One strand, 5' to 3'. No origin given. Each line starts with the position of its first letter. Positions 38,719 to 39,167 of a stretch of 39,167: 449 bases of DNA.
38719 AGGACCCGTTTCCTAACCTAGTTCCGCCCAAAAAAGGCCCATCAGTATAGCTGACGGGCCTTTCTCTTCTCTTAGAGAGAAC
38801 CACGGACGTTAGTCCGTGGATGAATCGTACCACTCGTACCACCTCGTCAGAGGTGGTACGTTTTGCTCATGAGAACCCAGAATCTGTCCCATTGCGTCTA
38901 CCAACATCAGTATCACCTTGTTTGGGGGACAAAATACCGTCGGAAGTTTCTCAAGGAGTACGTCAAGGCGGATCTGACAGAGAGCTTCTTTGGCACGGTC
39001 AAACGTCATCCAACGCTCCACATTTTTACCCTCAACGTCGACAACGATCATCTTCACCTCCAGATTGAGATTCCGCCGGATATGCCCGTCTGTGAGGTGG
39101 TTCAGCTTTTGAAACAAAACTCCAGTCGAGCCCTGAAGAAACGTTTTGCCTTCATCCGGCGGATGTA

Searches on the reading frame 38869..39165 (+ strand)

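Call 73: search_protein_families(library=pfam, proteins=[window:38869-39165:+], max_evalue=0.01)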
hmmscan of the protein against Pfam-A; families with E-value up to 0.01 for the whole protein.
seq(99 aa): 1 family
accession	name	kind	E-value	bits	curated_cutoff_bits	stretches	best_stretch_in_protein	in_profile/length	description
PF01797.21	Y1_Tnp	-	1.3e-20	74.2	23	1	9-97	1-88/121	Transposase IS200 like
